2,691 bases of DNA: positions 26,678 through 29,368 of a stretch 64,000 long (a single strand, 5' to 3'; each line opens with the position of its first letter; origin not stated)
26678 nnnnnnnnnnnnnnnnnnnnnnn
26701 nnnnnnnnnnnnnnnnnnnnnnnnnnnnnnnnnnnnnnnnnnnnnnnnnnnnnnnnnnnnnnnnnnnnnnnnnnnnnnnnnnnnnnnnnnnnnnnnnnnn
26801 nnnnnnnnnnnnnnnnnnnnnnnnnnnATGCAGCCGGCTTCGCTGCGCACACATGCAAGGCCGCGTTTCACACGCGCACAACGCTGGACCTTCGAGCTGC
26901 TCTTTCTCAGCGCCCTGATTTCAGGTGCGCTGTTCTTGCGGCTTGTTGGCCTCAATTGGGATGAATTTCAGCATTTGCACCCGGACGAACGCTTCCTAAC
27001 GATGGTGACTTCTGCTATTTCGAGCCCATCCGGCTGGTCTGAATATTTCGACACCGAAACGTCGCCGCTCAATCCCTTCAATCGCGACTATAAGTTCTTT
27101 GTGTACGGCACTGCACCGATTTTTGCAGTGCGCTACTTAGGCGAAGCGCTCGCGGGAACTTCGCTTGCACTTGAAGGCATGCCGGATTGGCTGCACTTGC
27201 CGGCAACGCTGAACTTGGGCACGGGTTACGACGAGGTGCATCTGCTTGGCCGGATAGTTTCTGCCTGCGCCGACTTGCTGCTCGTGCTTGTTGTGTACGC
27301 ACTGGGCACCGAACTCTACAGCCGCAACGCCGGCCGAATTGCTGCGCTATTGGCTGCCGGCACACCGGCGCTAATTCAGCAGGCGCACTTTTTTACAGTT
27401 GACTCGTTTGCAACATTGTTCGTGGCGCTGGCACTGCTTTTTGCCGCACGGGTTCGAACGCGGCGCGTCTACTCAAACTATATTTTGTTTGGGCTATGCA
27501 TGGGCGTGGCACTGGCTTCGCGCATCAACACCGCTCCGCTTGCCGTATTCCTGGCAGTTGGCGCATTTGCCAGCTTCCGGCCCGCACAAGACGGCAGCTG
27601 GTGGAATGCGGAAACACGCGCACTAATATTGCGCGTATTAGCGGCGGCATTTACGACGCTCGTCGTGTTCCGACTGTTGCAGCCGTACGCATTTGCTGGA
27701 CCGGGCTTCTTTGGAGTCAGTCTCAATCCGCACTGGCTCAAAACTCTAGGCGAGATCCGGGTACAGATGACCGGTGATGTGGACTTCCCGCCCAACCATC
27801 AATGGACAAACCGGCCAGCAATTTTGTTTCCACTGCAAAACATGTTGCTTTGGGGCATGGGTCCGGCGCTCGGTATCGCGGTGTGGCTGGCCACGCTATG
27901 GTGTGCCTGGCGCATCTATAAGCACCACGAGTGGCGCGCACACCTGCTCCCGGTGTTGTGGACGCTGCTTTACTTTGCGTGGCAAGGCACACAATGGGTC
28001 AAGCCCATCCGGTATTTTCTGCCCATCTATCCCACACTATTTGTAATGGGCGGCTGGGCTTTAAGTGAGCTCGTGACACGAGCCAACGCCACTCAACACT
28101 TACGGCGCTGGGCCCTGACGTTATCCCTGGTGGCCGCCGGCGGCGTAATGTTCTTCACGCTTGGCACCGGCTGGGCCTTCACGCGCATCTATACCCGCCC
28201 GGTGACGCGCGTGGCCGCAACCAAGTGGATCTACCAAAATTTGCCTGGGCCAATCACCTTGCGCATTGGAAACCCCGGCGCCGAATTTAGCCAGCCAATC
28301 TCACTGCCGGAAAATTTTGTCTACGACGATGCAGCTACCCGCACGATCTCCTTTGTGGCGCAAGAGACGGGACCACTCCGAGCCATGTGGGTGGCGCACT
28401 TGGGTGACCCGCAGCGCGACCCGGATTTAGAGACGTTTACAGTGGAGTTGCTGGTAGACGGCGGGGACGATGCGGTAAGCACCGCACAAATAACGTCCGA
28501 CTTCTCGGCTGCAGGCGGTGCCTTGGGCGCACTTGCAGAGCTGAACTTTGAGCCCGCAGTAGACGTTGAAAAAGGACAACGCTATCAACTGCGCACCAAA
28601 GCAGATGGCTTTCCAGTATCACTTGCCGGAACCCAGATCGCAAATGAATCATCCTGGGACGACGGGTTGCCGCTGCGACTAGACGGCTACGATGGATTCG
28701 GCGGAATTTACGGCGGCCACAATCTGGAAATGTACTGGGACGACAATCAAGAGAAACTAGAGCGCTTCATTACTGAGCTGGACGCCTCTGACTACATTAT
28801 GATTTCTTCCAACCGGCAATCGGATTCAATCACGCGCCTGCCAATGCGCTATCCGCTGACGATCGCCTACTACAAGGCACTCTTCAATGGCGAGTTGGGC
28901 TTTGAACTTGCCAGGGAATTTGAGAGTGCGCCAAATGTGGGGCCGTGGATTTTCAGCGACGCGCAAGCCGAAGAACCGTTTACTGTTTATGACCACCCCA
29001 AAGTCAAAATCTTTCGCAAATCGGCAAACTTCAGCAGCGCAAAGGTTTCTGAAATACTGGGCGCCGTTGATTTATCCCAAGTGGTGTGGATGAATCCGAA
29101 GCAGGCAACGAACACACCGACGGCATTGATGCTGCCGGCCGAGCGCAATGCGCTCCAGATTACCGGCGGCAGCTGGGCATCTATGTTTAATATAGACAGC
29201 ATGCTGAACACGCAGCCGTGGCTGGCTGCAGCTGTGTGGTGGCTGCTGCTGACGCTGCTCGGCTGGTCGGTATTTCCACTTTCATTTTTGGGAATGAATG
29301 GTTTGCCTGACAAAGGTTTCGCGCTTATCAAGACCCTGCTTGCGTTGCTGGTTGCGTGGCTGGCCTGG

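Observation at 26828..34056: Three tandem Chlor_Arch_YYY (DUF2298) modules in two adjacent genes, without the TPR tail described for the long architecture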

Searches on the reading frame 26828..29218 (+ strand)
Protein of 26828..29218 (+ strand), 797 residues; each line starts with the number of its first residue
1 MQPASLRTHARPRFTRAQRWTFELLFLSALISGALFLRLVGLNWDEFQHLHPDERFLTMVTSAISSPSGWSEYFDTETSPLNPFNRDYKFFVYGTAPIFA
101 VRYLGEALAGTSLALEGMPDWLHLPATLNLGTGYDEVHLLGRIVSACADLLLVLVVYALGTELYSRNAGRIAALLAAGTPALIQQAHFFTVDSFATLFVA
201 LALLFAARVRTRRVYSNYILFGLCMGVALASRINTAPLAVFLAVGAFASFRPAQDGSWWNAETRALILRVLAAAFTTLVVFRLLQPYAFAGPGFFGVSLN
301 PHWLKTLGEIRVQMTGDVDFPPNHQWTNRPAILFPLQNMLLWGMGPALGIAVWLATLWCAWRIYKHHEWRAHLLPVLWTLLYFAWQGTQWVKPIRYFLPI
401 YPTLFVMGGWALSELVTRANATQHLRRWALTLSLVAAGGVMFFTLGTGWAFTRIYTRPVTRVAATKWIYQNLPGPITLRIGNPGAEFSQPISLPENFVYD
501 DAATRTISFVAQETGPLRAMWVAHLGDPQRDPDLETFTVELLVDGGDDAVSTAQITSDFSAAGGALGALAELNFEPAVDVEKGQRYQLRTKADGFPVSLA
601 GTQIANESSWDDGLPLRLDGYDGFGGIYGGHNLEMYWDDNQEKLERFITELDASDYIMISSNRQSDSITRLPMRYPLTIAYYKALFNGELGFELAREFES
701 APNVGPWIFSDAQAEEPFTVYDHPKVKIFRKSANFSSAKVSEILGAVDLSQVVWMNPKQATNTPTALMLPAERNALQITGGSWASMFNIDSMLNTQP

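Call 20: search_solved_structures(query=window:26828-29218:+, max_evalue=10)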
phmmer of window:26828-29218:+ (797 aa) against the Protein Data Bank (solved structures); distinct sequences matched with E-value up to 10: 0.

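Call 31: find_related_loci(query=A2, collection=genome_contigs, flank=10000)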
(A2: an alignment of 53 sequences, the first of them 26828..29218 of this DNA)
Query A2 (797 aa) in genome_contigs; peptide patterns used: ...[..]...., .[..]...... (x = any residue, [..] = any of these).
600 stretches matched a pattern (row limit reached: there are more); 549 encode a relative of the query (tblastn E <= 1e-3); the best 80 are kept; 80 distinct loci.
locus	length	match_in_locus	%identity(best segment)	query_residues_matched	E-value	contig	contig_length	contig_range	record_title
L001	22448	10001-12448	48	36-796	0e+0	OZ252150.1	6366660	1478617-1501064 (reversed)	MAG: Anaerolineales bacterium isolate ed016152-bc35-4daa-af1a-9bf7613e1c63 genome assembly, chromosome: 1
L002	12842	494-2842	43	19-794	0e+0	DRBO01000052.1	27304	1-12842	MAG TPA_asm: Chloroflexota bacterium isolate HyVt-23 Ga0136651_10000276, whole genome shotgun sequence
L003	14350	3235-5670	42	19-794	0e+0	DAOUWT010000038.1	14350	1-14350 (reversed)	MAG TPA_asm: Chloroflexota bacterium isolate CSMAG_882 CSMAG_882_k141_50669_length_14350_cov_38.0644, whole genome shotg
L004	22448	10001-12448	41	2-797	0e+0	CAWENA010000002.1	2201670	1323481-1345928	MAG: uncultured Chloroflexia bacterium isolate MFD04716.bin.1.45 genome assembly, contig: contig_1826, whole genome shot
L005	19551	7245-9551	43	32-794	0e+0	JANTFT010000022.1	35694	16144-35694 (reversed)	MAG: Anaerolineales bacterium isolate bin10015 c_000000000706, whole genome shotgun sequence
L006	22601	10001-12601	41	16-797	6e-180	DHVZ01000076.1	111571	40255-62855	MAG TPA_asm: Anaerolineales bacterium UBA5195 UBA5195_contig_5357, whole genome shotgun sequence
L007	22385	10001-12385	42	5-794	2e-179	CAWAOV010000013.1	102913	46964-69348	MAG: uncultured Chloroflexia bacterium isolate MFD03804.bin.2.113 genome assembly, contig: contig_48846, whole genome sh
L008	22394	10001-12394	41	16-797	2e-178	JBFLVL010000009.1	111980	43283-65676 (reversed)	MAG: Chloroflexota bacterium isolate MAG005 MAG005_9, whole genome shotgun sequence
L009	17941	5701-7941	41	34-794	1e-177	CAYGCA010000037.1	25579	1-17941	MAG TPA_asm: uncultured Anaerolineaceae bacterium isolate ERP108616_co2_532 genome assembly, contig: NODE_2571_length_25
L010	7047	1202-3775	39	33-797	1e-176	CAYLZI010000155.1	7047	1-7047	MAG TPA_asm: uncultured Anaerolinea sp. isolate SRP257756_co1_92 genome assembly, contig: NODE_9960_length_7047_cov_9.02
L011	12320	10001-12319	41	17-753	6e-175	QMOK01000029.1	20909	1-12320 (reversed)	MAG: Chloroflexota bacterium isolate B10_G9 B10_Guay9_scaffold_01490, whole genome shotgun sequence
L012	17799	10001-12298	40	36-794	4e-174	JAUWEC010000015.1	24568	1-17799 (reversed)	MAG: Chloroflexota bacterium isolate CSMAG_2180 CSMAG_2180_k141_1383563_length_24568_cov_10.7495, whole genome shotgun s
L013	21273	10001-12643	39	33-797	2e-173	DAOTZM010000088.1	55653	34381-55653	MAG TPA_asm: Anaerolineales bacterium isolate H51_515 k117_191044, whole genome shotgun sequence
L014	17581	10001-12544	36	1-797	2e-172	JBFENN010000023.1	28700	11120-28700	MAG: Anaerolineales bacterium isolate Mix_mud03.2021.01.63 k141_1243895_length_28700_cov_12.0375, whole genome shotgun s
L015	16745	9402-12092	39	15-797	2e-171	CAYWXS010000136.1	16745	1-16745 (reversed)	MAG TPA_asm: uncultured Anaerolinea sp. isolate SRP284006_co1_157 genome assembly, contig: NODE_5848_length_16745_cov_9.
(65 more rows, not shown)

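Call 36: predict_structure(alignment_id=A2)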
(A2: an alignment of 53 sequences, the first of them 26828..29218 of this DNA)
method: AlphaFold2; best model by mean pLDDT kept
length: 797 residues; sequences in the alignment: 53
mean_pLDDT: 90.1   pTM: 0.88
mean pLDDT of the five models: 90.1, 90.0, 89.3, 88.1, 87.4
residues with pLDDT >= 90: 575; 70-90: 166; 50-70: 38; < 50: 18
segments of 3 or more residues with pLDDT < 50: 1-11, 765-769
pLDDT, mean of each block of 10 residues (from residue 1): 39 79 96 96 92 93 95 94 92 90 95 83 83 94 96 98 97 98 94 96 96 94 97 89 85 75 91 96 94 88 91 87 88 93 95 98 94 95 93 91 98 96 92 97 96 93 97 96 90 91 92 95 92 92 90 92 81 95 96 91 93 93 95 94 97 97 90 94 97 96 92 70 92 95 96 86 55 61 58 59
secondary structure, 60 per line:
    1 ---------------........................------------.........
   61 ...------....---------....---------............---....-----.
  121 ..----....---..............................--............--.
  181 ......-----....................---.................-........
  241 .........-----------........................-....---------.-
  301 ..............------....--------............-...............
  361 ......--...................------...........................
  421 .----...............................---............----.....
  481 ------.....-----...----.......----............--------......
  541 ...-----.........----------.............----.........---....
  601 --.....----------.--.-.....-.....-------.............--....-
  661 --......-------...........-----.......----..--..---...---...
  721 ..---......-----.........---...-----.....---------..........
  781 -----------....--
elements in order (helices of 4 or more, strands of 3 or more residues): H16-39 H52-63 H70-73 H83-86 H96-107 E111-114 E127-130 H134-163 H166-177 H180-186 H192-211 H215-231 H233-249 H261-284 H301-314 H321-324 H333-344 H346-366 H369-387 H394-421 H426-456 H460-471 E476-480 E487-491 E497-499 E504-510 E515-526 E535-543 E549-557 E568-580 E585-593 E597-600 E603-607 H623-627 E629-633 H641-653 E656-659 H663-668 H676-686 E692-698 H718-722 E726-731 H737-745 H757-761 H771-780 H792-795

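Call 38: fold_search(model_id=the predicted structure, library=pdb)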
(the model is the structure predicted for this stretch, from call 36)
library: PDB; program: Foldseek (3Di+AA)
matches with E <= 10: 794; with E <= 0.001: 41
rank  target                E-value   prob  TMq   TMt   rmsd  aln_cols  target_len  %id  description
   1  3wak                  1.3e-09  1.00  0.33  0.31  14.6       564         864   15  Crystal structure of the Archaeoglobus fulgidus oligosaccharyltransferase (O29867_ARCFU) in the apo form (released 2013-10-30)
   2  7oci_F                3.1e-09  1.00  0.37  0.44  15.7       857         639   13  Cryo-EM structure of yeast Ost6p containing oligosaccharyltransferase complex (released 2022-02-16)
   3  8age_A                3.2e-09  1.00  0.36  0.43  15.2       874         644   14  Structure of yeast oligosaccharylransferase complex with acceptor peptide bound (released 2022-12-07)
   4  6ezn_F                4.4e-09  1.00  0.36  0.43  12.6       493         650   16  Cryo-EM structure of the yeast oligosaccharyltransferase (OST) complex (released 2018-01-17)
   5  8agb_A                7.5e-09  1.00  0.36  0.43  15.9       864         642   13  Structure of yeast oligosaccharylransferase complex with lipid-linked oligosaccharide bound (released 2022-12-07)
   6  5gmy_A                1.7e-08  1.00  0.35  0.33  14.3       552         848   14  Crystal structure of the Archaeoglobus fulgidus oligosaccharyltransferase (O29867_ARCFU) tethered with an acceptor pep (released 2017-02-01)
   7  7e9s_A                1.9e-08  1.00  0.33  0.30  14.3       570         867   14  Archaeal oligosaccharyltransferase AglB from Archaeoglobus fulgidus in complex with an inhibitory peptide and a dolich (released 2021-09-08)
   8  8agc_A                3.4e-08  1.00  0.35  0.39  15.5       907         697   12  Structure of yeast oligosaccharylransferase complex with lipid-linked oligosaccharide and non-acceptor peptide bound (released 2022-12-07)
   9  3waj                  4.0e-08  1.00  0.30  0.30  15.3       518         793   15  Crystal structure of the Archaeoglobus fulgidus oligosaccharyltransferase (O29867_ARCFU) complex with Zn and sulfate (released 2013-10-30)
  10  6s7o_A                5.7e-08  1.00  0.35  0.42  13.4       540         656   13  Cryo-EM structure of human oligosaccharyltransferase complex OST-A (released 2019-12-18)
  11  6c26_A                6.6e-08  1.00  0.36  0.43  10.0       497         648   16  The Cryo-EM structure of a eukaryotic oligosaccharyl transferase complex (released 2018-01-31)
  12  8pn9_A                7.8e-08  1.00  0.38  0.45  10.5       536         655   13  Structure of human oligosaccharyltransferase OST-A complex bound to NGI-1 (released 2024-05-08)
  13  7bvc_A                9.8e-08  1.00  0.34  0.26  17.2       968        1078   12  Cryo-EM structure of Mycobacterium smegmatis arabinosyltransferase EmbA-EmbB-AcpM2 in complex with ethambutol (released 2020-04-29)
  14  6s7t_A                1.2e-07  1.00  0.33  0.37  11.5       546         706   13  Cryo-EM structure of human oligosaccharyltransferase complex OST-B (released 2019-12-18)
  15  9i5k_A                2.6e-07  1.00  0.37  0.56   7.9       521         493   15  Structure of the Chaetomium thermophilum Pmt4 homodimer (C2 symmetry) (released 2025-12-24)
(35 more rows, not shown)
